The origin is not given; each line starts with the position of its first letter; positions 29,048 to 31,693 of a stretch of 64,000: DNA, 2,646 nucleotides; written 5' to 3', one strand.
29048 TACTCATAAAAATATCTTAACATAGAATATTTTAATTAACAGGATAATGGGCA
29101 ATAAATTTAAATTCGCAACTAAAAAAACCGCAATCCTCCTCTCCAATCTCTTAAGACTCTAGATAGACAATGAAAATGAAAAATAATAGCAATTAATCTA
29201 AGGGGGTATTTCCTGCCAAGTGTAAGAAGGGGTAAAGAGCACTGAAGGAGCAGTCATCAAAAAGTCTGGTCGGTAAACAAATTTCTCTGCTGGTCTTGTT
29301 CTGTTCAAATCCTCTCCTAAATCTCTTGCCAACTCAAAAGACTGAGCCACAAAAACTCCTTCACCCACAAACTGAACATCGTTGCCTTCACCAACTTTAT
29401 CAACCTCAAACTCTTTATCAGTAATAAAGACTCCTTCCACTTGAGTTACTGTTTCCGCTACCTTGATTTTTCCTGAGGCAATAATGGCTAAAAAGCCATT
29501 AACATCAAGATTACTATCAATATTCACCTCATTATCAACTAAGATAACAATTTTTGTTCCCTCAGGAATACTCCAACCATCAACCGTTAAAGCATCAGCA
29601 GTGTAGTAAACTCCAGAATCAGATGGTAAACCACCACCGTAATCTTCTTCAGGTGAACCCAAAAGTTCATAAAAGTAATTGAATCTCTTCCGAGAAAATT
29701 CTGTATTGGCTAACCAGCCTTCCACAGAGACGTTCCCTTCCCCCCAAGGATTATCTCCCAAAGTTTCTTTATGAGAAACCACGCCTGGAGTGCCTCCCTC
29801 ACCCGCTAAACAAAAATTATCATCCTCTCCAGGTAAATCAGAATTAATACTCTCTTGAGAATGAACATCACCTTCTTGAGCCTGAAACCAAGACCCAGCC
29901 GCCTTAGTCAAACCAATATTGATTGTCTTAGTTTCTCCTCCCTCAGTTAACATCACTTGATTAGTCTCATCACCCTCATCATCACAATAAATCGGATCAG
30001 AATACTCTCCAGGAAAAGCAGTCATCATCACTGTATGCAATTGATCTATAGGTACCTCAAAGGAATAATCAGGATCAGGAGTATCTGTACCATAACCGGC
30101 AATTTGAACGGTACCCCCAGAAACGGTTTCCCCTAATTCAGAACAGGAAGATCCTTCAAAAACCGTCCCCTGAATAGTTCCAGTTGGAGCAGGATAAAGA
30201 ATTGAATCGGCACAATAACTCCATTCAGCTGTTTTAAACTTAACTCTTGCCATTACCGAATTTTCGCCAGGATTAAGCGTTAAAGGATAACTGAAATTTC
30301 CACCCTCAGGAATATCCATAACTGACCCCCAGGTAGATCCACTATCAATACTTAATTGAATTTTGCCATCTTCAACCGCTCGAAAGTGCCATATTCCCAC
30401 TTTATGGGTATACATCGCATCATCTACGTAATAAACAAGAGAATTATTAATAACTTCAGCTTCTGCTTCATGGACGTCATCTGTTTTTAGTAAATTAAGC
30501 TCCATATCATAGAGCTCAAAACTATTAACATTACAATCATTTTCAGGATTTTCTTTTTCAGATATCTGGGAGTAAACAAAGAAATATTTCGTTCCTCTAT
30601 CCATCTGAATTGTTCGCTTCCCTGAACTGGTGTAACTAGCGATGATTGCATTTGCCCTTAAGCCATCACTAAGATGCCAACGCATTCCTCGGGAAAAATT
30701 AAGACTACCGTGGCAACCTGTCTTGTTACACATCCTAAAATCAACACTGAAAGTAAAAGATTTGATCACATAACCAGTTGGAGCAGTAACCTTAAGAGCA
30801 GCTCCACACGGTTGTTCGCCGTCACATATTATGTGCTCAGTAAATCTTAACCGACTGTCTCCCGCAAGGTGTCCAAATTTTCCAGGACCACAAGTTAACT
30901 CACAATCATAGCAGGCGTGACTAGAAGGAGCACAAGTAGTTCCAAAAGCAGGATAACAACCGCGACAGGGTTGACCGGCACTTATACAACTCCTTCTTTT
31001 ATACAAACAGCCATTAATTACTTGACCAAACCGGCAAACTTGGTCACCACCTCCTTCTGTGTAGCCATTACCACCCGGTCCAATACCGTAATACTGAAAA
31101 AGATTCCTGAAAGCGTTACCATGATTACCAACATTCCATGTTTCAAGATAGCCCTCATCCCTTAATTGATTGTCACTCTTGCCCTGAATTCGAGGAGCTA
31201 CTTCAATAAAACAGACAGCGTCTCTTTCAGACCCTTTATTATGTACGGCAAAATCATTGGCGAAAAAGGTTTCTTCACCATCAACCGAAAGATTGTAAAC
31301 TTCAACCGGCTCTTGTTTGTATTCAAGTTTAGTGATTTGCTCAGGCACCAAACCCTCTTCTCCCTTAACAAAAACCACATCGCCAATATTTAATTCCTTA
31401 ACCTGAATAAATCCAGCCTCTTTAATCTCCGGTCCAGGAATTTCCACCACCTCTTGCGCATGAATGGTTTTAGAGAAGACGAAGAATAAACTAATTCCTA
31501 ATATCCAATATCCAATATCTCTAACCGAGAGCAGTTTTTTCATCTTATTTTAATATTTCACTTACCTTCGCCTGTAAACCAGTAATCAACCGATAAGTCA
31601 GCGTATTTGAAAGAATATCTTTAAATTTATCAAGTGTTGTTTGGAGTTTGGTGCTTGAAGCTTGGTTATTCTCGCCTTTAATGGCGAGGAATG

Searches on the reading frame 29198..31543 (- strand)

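Call 9: search_protein_families(library=pfam, proteins=[window:29198-31543:-], max_evalue=0.1)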
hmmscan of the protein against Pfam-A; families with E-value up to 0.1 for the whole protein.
window:29198-31543:- (781 aa): 4 families
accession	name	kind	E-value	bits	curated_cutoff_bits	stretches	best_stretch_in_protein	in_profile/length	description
PF07591.16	PT-HINT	-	0.00016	22.4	27.7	1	41-103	71-130/137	Pretoxin HINT domain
PF14890.11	Intein_splicing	-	0.0017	18.6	35.8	1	62-102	115-155/155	Intein splicing domain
PF23981.1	DUF7305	-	0.0041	17.5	27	1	636-684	41-92/185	Domain of unknown function (DUF7305)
PF23720.1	DUF7161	-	0.016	15.6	27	1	658-682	30-54/72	Family of unknown function (DUF7161)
